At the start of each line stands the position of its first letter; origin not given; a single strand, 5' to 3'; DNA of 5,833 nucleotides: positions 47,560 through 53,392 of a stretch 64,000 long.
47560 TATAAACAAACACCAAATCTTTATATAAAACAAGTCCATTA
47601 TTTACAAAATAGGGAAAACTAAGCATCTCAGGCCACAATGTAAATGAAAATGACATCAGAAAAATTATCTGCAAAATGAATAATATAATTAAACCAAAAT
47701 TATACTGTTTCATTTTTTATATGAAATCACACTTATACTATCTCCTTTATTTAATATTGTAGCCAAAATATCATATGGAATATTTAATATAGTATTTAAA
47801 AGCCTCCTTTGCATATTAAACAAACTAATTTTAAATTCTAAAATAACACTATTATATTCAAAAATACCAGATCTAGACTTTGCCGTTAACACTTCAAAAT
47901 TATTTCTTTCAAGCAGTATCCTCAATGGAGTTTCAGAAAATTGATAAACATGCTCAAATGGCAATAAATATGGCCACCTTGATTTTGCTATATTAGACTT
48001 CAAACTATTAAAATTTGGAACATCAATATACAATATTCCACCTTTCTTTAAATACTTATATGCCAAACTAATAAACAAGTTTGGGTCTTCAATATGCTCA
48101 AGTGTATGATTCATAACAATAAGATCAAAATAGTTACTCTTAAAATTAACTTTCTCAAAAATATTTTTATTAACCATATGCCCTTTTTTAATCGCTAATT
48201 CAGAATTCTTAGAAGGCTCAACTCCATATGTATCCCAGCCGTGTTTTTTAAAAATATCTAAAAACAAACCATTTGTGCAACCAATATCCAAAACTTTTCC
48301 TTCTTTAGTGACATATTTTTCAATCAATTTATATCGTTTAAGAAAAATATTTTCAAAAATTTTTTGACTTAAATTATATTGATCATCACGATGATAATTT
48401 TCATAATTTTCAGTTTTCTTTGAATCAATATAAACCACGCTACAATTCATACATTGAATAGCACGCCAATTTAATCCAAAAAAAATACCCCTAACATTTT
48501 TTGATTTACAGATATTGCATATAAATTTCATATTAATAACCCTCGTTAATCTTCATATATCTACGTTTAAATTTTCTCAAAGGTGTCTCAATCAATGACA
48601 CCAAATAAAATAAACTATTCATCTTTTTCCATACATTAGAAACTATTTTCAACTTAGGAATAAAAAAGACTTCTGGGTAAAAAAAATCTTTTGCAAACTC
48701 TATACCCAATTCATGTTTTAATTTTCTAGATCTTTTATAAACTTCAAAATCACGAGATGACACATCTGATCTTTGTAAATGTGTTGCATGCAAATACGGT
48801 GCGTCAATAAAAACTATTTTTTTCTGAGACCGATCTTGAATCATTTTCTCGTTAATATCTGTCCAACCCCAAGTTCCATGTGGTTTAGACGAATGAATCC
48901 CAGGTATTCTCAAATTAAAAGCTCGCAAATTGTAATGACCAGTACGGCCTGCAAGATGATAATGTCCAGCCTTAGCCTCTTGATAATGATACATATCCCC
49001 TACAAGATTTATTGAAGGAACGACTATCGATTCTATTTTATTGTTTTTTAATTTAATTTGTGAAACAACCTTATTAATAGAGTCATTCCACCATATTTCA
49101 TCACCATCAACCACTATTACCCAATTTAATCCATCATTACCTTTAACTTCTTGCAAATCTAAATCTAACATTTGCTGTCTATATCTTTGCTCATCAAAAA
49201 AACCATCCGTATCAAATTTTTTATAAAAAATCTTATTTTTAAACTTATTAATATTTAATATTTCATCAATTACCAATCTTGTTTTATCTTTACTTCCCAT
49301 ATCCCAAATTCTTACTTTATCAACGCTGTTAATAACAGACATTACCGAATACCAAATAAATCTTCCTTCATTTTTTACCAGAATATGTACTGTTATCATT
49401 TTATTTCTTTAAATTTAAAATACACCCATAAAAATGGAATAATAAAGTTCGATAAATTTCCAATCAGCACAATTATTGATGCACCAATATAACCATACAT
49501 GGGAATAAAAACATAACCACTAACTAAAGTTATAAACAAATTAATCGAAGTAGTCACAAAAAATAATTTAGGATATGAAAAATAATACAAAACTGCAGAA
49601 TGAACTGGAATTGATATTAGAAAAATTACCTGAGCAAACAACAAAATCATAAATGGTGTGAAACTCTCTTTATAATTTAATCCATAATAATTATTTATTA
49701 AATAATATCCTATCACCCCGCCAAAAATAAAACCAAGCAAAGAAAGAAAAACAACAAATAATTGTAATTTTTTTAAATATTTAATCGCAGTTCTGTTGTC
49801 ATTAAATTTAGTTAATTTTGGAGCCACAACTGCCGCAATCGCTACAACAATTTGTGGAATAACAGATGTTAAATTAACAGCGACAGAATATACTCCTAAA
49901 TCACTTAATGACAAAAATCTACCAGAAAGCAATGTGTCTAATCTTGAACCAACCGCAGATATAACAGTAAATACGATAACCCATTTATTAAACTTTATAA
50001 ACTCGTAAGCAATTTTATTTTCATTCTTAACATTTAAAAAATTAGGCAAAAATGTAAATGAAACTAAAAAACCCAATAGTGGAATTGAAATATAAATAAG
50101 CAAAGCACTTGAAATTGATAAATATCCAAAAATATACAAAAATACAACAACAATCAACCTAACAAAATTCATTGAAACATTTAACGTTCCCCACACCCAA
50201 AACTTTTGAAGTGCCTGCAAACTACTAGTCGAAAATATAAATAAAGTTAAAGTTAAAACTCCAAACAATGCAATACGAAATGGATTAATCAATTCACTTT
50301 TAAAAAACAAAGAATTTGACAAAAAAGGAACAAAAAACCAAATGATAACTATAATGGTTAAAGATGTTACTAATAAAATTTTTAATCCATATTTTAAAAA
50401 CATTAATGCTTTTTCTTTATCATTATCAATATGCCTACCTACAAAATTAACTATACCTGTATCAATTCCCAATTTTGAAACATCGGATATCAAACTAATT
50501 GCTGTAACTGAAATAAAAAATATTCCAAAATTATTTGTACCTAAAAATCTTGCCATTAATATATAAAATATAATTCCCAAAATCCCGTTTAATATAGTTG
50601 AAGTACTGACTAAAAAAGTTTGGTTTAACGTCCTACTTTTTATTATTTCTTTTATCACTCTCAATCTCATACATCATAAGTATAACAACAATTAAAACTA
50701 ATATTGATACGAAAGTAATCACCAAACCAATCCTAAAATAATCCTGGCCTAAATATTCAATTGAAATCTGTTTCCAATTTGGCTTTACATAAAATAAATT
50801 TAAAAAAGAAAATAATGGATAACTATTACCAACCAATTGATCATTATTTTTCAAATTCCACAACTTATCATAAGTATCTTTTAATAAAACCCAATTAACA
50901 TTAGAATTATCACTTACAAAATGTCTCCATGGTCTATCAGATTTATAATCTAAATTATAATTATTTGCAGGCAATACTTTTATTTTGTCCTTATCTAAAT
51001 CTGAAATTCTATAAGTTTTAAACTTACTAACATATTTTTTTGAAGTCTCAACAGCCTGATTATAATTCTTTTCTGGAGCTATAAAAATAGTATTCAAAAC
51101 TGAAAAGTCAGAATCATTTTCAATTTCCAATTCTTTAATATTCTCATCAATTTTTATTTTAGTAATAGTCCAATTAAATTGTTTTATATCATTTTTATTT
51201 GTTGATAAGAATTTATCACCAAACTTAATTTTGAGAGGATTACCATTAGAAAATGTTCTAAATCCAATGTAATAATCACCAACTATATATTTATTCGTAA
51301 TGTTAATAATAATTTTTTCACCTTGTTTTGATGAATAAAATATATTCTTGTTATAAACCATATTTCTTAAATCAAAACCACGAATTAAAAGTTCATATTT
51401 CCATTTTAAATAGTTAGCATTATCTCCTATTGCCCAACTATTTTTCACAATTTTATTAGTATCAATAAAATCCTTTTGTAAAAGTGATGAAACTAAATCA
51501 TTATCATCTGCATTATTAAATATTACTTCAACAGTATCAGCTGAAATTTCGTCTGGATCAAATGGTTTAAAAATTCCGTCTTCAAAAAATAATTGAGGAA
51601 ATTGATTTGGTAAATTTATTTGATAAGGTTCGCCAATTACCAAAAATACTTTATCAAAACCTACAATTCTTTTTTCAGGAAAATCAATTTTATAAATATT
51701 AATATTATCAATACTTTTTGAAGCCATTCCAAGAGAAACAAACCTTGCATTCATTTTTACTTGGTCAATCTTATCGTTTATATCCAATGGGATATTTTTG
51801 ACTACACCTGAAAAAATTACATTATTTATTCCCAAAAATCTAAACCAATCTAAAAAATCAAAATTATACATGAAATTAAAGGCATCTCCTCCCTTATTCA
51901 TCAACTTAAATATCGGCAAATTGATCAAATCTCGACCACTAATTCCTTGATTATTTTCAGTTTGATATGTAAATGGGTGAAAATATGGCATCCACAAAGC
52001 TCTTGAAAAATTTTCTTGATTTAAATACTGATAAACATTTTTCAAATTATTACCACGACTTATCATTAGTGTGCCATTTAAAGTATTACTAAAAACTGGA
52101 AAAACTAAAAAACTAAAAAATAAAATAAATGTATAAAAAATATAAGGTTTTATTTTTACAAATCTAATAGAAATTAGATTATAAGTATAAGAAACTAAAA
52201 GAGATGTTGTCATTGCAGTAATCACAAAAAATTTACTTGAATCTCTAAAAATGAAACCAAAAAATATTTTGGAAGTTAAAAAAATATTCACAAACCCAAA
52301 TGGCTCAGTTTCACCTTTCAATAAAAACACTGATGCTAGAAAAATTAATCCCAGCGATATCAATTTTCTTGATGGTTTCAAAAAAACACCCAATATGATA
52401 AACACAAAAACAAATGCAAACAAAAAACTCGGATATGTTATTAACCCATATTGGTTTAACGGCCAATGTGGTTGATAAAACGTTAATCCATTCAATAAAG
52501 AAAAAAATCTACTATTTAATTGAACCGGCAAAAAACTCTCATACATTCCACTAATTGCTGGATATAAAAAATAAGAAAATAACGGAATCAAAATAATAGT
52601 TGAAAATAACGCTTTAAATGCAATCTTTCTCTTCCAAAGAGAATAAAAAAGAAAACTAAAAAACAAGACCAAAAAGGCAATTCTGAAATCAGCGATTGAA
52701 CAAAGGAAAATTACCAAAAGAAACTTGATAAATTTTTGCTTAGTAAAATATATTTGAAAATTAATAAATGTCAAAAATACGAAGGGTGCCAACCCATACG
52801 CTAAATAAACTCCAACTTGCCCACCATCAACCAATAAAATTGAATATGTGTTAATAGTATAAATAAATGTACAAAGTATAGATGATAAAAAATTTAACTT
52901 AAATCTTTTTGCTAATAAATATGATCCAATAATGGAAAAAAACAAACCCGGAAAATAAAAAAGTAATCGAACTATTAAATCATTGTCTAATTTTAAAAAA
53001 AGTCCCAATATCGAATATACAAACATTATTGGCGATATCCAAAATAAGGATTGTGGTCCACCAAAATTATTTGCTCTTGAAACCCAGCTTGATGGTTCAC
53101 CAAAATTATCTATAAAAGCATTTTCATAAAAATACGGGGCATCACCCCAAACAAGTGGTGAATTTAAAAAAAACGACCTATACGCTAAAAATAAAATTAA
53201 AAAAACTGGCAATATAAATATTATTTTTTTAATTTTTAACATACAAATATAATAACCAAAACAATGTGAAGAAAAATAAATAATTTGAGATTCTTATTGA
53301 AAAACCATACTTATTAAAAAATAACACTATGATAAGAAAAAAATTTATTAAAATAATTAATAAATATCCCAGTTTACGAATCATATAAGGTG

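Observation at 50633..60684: Four consecutive giant polytopic membrane proteins (869, 624, 1010 and 688 aa), one inverted and one ending in a discoidin-like domain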

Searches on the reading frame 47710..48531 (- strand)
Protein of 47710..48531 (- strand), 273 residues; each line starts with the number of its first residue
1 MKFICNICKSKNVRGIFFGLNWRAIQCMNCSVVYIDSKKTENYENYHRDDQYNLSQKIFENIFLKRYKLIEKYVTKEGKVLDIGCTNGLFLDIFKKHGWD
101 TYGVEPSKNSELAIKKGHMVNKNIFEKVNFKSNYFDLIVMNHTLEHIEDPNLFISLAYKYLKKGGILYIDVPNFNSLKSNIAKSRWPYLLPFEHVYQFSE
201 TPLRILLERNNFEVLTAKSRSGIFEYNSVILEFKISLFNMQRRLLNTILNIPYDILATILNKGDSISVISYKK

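Call 9: search_protein_families(library=pfam, proteins=[window:47710-48531:-], max_evalue=0.001)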
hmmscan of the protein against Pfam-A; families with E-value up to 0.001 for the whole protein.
window:47710-48531:- (273 aa): 7 families
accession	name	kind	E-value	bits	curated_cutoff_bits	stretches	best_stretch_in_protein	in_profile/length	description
PF13489.12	Methyltransf_23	-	1.2e-28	100.4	27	1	75-216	21-163/164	Methyltransferase domain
PF08241.18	Methyltransf_11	-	1.3e-15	58.2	21.2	1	81-169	1-95/95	Methyltransferase domain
PF07021.18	MetW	-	1.8e-11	44.5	21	1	67-176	4-114/193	Methionine biosynthesis protein MetW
PF08242.18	Methyltransf_12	-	2.3e-11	44.7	30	1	81-167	1-98/98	Methyltransferase domain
PF13649.12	Methyltransf_25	-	6e-09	36.9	27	1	80-165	1-97/97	Methyltransferase domain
PF13847.12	Methyltransf_31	-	6.6e-09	36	27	1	76-173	3-113/145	Methyltransferase domain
PF07757.19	AdoMet_MTase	-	0.00073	20.2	27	0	75-128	60-112/115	Predicted AdoMet-dependent methyltransferase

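Call 72: search_protein_families(library=ncbifam, proteins=[window:47710-48531:-], max_evalue=0.01)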
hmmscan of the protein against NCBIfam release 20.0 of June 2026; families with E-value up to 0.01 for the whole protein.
window:47710-48531:- (273 aa): 9 families
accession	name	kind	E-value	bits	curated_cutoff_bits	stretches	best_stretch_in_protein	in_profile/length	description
TIGR02081.1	metW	equivalog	3.8e-12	46.1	189.5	1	68-223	5-162/194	methionine biosynthesis protein MetW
TIGR01983.1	UbiG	equivalog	2.3e-10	40.1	102.95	1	34-172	32-154/228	bifunctional 2-polyprenyl-6-hydroxyphenol methylase/3-demethylubiquinol 3-O-methyltransferase UbiG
NF045667.1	MTase_DVU1556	equivalog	8.1e-09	35.2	155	1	74-169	20-119/213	DVU_1556 family methyltransferase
TIGR02072.1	BioC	equivalog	3.2e-07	30.4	184.95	1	50-228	10-187/244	malonyl-ACP O-methyltransferase BioC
TIGR04345.1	ovoA_Cterm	equivalog_domain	7.5e-07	28.9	170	1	133-186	133-185/242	putative 4-mercaptohistidine N1-methyltransferase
NF041536.1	ArsM_DUF2284_UU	exception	0.0011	17.5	575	1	109-169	120-180/459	arsenite methyltransferase/DUF2284 domain selenoprotein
NF043040.1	corrin_prot_MT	hypoth_equivalog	0.0019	17.7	180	0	68-169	33-147/216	corrinoid protein-associated methyltransferase CpaM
NF011650.0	PRK15068.1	equivalog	0.0036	16.2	209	1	67-170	111-226/324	tRNA 5-methoxyuridine(34)/uridine 5-oxyacetic acid(34) synthase CmoB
TIGR04543.1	ketoArg_3Met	equivalog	0.0038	16.3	425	1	68-130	141-204/336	2-ketoarginine methyltransferase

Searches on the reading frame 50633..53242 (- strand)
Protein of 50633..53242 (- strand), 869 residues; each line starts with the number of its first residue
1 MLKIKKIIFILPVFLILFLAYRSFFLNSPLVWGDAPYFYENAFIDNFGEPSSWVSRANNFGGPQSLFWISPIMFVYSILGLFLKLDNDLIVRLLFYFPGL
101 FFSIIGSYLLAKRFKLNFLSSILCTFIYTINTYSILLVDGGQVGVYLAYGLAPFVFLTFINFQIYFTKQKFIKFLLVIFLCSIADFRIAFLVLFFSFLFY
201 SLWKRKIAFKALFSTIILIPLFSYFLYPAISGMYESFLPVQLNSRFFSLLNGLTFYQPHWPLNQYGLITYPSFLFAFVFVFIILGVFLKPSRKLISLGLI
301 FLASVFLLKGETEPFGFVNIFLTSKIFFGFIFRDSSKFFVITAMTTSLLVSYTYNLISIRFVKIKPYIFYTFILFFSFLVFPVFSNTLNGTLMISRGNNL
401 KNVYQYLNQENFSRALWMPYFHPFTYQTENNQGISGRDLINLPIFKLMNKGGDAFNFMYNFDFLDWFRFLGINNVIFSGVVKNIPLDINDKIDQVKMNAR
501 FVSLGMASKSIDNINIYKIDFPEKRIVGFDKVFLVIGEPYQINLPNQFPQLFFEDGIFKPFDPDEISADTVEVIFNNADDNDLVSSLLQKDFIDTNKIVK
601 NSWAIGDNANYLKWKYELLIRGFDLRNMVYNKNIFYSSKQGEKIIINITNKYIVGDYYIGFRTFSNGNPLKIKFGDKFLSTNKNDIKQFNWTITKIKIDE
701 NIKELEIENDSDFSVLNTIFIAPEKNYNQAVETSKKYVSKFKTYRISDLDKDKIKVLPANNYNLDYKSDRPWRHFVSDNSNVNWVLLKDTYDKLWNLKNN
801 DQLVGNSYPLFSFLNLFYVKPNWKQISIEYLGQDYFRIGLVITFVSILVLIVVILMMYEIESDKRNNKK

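Call 4: search_protein_families(library=pfam, proteins=[window:50633-53242:-], max_evalue=1)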
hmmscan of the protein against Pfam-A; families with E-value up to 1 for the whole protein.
window:50633-53242:- (869 aa): 0 families

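Call 5: search_protein_families(library=ncbifam, proteins=[window:50633-53242:-], max_evalue=1)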
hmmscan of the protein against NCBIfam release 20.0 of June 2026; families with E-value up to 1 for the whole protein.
window:50633-53242:- (869 aa): 0 families

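Call 12: search_solved_structures(query=window:50633-53242:-, max_evalue=1)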
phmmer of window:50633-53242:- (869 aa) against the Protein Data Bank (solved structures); distinct sequences matched with E-value up to 1: 2.
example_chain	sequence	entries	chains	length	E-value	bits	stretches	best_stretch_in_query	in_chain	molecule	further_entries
44ab_B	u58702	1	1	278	0.79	11.2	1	564-643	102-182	gL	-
5vob_B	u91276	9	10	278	0.79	11.2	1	564-643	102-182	Envelope glycoprotein L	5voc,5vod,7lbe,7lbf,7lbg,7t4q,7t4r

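Call 18: find_homologous_proteins(query=window:50633-53242:-)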
Query window:50633-53242:- (869 aa): 54 proteins with E <= 0.001 among 8000 candidates.
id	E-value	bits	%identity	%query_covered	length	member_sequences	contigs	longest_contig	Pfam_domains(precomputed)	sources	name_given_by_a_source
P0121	0.0e+0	1924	100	100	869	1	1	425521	-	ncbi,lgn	-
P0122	6.8e-135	470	33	96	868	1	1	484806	-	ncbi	-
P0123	1.1e-127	446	32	97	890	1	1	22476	-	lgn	-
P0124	6.0e-127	443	33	97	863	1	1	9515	-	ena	-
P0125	4.4e-126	441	34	98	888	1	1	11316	PF10131.16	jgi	jgi:hypothetical protein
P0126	1.4e-125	439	33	98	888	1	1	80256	-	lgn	-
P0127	2.7e-125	438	32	98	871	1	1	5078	PF10131.16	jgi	-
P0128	6.7e-125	437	33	98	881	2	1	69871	-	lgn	-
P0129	1.7e-123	432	33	99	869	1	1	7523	-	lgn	-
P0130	3.5e-122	428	32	96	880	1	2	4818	-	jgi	jgi:hypothetical protein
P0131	1.3e-120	422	32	98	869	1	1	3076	-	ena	-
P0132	2.0e-120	422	35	97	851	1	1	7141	-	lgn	-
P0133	1.1e-119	419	32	99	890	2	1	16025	-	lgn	-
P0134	3.4e-118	414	31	99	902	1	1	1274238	-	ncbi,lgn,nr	ncbi:oligosaccharide repeat unit polymerase [Candidatus Woesebacteria bacterium]|nr:MAG: oligosaccha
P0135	5.4e-118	414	29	99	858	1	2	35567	-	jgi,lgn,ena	-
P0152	9.4e-105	370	31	99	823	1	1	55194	PF10131.16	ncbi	ncbi:6-pyruvoyl-tetrahydropterin synthase-related protein [Patescibacteria group bacterium]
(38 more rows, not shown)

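Call 23: search_protein_families(library=pfam, alignment_id=A2, max_evalue=0.01)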
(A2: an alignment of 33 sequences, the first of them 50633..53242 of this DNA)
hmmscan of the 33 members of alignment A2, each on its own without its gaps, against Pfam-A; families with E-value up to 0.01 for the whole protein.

A. member 1, window:50633-53242:- (869 aa): 0 families

B. families by the number of members that match (of 33 scanned): 1 family
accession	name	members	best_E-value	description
PF10131.15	PTPS_related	6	2.5e-08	6-pyruvoyl-tetrahydropterin synthase related domain; membrane protein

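Call 25: search_solved_structures(query=A2, max_evalue=1, show_alignments=1)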
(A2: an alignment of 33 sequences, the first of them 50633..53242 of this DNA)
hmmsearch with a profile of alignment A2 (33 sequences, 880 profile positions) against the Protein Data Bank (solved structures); distinct sequences matched with E-value up to 1: 6.
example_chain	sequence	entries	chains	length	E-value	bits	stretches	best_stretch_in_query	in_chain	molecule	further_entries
8j3y_A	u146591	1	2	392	0.025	15.7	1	660-733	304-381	Putative polysaccharide-binding protein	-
8j3x_A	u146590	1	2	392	0.025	15.7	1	660-733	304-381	Putative polysaccharide-binding protein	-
7qfl_A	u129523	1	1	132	0.5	11.4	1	711-783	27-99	S-layer protein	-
2w47_A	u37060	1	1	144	0.6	11.1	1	658-714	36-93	LIPOLYTIC ENZYME, G-D-S-L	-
2w1w_A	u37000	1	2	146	0.63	11.1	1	658-714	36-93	LIPOLYTIC ENZYME, G-D-S-L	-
8bt9_A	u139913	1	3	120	0.76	10.8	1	714-783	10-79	S-layer protein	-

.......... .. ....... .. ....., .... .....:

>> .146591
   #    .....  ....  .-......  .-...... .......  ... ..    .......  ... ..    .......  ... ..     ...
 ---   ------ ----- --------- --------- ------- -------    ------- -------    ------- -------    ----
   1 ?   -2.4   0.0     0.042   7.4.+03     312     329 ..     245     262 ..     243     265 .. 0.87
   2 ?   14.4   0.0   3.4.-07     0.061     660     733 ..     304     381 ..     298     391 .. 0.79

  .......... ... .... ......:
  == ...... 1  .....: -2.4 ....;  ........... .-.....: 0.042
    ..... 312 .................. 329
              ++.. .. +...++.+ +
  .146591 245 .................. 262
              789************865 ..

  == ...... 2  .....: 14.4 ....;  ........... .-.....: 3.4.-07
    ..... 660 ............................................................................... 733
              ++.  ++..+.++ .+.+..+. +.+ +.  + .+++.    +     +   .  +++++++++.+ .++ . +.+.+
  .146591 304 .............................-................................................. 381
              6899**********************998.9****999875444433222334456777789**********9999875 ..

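Call 70: search_protein_families(library=pfam, proteins=[P0125, P0127, P0152], max_evalue=0.01)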
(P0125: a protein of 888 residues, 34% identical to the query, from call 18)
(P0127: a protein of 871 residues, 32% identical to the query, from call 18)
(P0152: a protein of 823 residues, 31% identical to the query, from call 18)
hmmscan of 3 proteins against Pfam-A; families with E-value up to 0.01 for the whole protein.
P0125 (888 aa): 1 family
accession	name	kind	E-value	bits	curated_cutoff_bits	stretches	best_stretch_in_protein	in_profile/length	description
PF10131.15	PTPS_related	-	2.5e-08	33.3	26.4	1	96-408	30-317/621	6-pyruvoyl-tetrahydropterin synthase related domain; membrane protein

P0127 (871 aa): 1 family
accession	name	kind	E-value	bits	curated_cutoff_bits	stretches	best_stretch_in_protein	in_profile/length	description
PF10131.15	PTPS_related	-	5.5e-07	28.9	26.4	1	97-398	31-315/621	6-pyruvoyl-tetrahydropterin synthase related domain; membrane protein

P0152 (823 aa): 1 family
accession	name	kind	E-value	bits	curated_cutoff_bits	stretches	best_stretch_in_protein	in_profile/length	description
PF10131.15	PTPS_related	-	4.1e-08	32.6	26.4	1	94-401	28-332/621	6-pyruvoyl-tetrahydropterin synthase related domain; membrane protein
